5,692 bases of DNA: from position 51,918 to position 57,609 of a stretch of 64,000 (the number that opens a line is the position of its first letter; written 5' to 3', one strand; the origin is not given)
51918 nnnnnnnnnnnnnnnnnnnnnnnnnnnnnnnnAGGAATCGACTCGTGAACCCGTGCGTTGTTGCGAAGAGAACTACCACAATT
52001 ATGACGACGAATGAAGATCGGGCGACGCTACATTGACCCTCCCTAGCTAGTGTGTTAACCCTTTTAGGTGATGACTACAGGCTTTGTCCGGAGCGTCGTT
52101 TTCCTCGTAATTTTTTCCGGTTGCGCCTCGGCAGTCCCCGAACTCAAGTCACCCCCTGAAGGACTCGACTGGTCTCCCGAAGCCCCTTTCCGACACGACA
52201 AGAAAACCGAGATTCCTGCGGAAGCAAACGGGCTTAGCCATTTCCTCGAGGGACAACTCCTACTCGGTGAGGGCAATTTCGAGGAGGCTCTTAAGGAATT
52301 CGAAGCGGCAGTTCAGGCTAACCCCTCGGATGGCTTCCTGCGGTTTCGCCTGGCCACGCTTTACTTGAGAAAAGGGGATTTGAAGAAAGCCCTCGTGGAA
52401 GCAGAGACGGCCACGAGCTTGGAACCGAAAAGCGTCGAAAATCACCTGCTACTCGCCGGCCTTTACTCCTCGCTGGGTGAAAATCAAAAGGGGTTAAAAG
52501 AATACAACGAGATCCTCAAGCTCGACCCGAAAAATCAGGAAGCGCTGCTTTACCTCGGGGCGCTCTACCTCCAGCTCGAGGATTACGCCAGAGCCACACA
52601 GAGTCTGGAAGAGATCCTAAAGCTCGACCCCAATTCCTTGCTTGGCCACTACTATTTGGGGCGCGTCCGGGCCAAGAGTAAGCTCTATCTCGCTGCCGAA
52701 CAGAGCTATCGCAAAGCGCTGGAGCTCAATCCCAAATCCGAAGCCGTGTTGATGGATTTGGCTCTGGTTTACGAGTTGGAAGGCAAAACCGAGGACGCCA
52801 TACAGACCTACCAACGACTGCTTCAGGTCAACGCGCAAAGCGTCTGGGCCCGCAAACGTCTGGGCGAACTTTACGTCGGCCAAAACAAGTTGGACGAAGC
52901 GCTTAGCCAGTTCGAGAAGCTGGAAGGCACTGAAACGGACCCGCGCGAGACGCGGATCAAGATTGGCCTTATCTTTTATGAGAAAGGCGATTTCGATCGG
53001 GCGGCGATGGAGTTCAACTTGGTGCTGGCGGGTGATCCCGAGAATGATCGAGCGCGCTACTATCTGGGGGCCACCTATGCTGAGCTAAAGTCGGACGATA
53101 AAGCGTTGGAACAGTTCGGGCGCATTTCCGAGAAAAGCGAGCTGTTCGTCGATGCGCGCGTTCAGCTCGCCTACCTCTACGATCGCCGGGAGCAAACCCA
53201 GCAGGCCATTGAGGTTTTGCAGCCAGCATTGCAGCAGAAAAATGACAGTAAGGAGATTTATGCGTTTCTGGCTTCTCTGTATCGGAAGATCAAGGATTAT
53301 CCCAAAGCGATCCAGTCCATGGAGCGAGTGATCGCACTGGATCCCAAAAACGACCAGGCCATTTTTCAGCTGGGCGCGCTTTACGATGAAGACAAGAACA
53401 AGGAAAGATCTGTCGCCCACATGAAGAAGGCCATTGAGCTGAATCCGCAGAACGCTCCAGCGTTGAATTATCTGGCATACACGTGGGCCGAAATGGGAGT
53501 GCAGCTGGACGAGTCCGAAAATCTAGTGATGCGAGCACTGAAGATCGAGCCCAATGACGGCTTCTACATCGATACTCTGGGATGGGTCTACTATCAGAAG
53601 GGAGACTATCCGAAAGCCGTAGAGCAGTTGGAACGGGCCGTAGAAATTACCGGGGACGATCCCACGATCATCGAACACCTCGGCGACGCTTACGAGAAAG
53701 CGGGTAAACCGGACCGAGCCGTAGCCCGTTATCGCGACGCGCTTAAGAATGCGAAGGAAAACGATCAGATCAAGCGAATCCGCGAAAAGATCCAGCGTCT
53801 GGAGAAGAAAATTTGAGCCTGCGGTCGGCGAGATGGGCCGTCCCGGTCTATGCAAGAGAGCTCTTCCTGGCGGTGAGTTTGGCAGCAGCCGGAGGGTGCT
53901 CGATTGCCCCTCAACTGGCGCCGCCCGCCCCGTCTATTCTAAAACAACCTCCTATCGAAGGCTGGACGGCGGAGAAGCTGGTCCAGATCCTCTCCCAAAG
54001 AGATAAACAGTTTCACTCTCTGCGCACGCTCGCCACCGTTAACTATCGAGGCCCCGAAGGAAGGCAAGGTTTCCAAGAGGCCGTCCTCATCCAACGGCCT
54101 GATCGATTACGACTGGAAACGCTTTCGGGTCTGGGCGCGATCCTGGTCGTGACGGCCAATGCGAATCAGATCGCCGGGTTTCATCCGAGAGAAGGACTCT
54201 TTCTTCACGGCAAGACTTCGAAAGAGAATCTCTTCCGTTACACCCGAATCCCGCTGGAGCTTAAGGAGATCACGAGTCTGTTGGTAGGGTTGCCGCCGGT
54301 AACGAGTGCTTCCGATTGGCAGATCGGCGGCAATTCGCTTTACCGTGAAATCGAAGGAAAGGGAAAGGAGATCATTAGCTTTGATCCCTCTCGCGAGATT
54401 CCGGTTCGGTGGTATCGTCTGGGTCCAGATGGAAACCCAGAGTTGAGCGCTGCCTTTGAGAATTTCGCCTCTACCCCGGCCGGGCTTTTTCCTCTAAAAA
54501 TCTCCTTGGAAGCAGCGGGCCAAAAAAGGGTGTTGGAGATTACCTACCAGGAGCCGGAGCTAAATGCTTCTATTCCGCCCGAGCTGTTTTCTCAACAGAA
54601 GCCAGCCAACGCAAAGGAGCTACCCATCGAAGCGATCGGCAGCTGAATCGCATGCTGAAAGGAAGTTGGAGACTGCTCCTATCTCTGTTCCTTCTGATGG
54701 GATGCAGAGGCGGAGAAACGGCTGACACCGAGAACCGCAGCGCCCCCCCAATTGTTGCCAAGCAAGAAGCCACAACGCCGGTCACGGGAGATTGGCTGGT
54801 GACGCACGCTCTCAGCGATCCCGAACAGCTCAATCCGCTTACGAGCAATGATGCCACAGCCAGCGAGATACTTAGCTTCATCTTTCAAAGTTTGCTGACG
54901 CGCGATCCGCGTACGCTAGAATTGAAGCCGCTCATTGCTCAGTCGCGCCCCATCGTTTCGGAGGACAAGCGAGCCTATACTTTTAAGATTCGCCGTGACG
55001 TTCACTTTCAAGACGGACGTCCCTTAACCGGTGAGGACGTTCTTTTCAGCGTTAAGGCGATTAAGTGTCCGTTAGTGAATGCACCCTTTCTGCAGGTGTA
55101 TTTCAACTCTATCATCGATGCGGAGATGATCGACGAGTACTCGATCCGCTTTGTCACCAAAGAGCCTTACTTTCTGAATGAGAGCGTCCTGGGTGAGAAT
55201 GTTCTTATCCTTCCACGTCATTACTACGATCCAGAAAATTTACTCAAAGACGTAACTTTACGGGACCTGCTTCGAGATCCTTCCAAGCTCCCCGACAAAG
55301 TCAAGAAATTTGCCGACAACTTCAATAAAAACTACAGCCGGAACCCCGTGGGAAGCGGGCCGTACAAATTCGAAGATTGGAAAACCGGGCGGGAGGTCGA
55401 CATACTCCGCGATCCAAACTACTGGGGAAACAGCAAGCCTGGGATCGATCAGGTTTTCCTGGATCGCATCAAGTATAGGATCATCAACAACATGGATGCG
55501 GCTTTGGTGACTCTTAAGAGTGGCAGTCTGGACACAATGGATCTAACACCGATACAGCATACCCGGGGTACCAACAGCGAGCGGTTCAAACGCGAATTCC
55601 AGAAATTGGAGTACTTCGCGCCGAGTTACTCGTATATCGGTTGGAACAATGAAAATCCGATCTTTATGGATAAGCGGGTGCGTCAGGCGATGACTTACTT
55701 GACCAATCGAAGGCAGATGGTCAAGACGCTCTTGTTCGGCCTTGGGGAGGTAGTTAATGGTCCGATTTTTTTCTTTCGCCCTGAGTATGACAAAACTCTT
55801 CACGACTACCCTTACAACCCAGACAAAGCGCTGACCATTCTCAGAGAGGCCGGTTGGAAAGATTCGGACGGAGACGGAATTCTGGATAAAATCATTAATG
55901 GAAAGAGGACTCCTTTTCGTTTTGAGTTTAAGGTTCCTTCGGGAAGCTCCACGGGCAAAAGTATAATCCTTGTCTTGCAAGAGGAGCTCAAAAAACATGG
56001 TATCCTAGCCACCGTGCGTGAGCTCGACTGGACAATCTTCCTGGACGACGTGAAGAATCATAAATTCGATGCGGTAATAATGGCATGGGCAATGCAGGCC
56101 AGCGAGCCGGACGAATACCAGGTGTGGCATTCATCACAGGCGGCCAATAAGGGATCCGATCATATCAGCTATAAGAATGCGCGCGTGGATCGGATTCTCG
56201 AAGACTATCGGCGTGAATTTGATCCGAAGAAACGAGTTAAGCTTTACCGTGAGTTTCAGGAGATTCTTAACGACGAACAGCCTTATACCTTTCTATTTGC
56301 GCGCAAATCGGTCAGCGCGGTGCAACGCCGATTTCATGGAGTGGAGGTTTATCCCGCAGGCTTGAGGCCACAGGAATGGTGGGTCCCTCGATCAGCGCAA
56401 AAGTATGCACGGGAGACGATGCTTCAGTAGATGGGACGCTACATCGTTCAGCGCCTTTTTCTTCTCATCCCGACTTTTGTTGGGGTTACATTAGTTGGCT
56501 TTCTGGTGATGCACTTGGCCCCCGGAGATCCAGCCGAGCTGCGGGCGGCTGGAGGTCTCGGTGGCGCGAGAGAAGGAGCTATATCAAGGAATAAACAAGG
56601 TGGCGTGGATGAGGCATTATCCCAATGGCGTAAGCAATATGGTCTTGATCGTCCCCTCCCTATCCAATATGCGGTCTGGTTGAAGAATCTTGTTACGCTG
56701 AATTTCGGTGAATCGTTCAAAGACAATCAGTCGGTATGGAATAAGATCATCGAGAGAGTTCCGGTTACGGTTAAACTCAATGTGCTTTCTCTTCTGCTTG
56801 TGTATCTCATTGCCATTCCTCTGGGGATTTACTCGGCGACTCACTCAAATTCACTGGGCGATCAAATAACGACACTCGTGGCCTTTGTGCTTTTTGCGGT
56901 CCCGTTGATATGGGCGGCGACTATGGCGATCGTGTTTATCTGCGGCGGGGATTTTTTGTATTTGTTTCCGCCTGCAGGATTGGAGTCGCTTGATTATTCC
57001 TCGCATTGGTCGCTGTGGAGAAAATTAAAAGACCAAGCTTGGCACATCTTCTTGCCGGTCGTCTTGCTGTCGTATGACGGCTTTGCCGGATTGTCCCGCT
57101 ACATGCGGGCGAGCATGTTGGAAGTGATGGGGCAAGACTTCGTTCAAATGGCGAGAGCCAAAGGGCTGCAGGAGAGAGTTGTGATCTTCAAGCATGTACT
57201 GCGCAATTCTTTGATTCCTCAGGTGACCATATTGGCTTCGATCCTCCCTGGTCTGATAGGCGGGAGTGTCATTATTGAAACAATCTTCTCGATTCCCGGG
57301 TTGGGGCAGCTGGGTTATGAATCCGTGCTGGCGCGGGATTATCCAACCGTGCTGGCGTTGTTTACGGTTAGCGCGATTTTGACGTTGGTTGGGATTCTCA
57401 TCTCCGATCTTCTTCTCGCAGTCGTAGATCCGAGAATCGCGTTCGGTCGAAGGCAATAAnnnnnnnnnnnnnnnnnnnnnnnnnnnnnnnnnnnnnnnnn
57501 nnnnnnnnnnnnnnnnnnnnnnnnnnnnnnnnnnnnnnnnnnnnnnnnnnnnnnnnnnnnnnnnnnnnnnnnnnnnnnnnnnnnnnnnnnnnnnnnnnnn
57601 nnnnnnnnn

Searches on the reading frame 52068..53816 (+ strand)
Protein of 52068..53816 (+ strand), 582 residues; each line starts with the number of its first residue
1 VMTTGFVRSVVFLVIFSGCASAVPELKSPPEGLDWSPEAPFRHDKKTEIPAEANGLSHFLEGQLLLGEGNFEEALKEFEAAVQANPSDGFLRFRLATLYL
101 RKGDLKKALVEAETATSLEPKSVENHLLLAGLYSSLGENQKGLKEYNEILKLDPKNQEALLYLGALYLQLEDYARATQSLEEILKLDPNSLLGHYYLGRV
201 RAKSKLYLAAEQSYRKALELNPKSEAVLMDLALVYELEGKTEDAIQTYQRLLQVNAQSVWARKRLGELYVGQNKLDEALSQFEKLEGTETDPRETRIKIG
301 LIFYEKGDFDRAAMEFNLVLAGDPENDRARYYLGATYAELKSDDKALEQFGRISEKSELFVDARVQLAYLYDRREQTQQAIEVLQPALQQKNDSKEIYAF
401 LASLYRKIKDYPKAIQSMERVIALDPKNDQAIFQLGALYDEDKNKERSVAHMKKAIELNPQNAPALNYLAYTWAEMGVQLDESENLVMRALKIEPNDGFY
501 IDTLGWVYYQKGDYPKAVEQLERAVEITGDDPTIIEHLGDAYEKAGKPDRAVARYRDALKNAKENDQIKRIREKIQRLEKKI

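Call 93: search_protein_families(library=pfam, max_evalue=0.001, proteins=[window:52068-53816:+])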
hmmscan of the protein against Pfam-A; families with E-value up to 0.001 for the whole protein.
window:52068-53816:+ (582 aa): 37 families (the best 25 are shown)
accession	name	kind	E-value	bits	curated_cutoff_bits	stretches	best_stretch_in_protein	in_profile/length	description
PF07719.23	TPR_2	-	1e-60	197.3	27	5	158-189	2-33/34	Tetratricopeptide repeat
PF14559.12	TPR_19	-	2.9e-53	178.5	25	7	65-129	1-65/68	Tetratricopeptide repeat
PF13431.12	TPR_17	-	5.8e-51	167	24.4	2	146-178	2-34/34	Tetratricopeptide repeat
PF13181.12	TPR_8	-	1.4e-48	159.4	25.7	2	396-428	2-34/34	Tetratricopeptide repeat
PF13414.12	TPR_11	-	9.1e-48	160.1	26.8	4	507-546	3-42/42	TPR repeat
PF13428.12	TPR_14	-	1e-47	156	23.5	5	62-98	8-44/44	Tetratricopeptide repeat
PF00515.34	TPR_1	-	2.5e-47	157.3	27.8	2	158-189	2-33/34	Tetratricopeptide repeat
PF13432.12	TPR_16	-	3.6e-46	155.6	32.7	6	60-113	2-54/65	Tetratricopeptide repeat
PF13174.12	TPR_6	-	3.3e-32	109.3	26.3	1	158-190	1-33/33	Tetratricopeptide repeat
PF13424.12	TPR_12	-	4.8e-32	110.4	30.1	2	226-284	4-70/77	Tetratricopeptide repeat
PF12895.13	ANAPC3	-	3.2e-29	101.5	27.2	0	149-216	15-81/82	Anaphase-promoting complex, cyclosome, subunit 3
PF13176.12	TPR_7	-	3e-26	89.6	27.9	0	399-427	3-33/36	Tetratricopeptide repeat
PF13371.12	TPR_9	-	3.5e-26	91.5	35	0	163-227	1-65/73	Tetratricopeptide repeat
PF23914.1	TPR_CcmH_CycH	-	2.5e-25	89.6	42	4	185-286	44-148/158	Cytochrome c-type biogenesis protein H TPR domain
PF24575.1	TPR_Slam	-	1.2e-20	74.3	35.2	0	49-107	41-99/104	Surface lipoprotein assembly modifier, N-terminal TPR repeats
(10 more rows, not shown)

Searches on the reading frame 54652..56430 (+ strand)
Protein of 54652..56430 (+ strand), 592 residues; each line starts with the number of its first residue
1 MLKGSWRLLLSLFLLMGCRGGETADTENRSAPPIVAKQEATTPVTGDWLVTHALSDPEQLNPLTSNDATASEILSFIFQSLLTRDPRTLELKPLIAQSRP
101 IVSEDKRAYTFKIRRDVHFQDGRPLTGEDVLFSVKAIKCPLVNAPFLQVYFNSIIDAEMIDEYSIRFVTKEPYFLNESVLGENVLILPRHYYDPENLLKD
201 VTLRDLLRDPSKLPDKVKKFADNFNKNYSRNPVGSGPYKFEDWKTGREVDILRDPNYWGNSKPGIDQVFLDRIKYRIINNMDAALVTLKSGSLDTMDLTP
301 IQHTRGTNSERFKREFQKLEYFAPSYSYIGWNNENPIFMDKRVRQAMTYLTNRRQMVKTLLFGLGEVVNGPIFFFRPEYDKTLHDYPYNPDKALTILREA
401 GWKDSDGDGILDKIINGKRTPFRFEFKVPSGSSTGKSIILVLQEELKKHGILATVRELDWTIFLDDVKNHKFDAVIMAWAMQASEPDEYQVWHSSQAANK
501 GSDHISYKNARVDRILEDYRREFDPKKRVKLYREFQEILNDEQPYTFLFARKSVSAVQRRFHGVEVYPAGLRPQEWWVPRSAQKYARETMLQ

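Call 51: search_protein_families(library=pfam, max_evalue=0.00001, proteins=[window:54652-56430:+])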
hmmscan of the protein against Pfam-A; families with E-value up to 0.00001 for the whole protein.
window:54652-56430:+ (592 aa): 1 family
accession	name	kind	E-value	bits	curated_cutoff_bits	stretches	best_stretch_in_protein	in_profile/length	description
PF00496.27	SBP_bac_5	-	1.6e-77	261.5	32.4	1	90-498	1-365/368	Bacterial extracellular solute-binding proteins, family 5 Middle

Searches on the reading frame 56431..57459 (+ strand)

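Call 51: search_protein_families(library=pfam, max_evalue=0.00001, proteins=[window:56431-57459:+])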
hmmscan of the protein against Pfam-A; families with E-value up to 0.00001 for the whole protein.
window:56431-57459:+ (342 aa): 2 families
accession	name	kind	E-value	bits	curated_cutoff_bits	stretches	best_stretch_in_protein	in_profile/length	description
PF00528.27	BPD_transp_1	-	4.2e-35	121.6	26.4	1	128-336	1-182/184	Binding-protein-dependent transport system inner membrane component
PF19300.4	BPD_transp_1_N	-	9e-11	42.4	23.8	1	1-116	1-113/114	Binding-prot-dependent transport system membrane comp, N-term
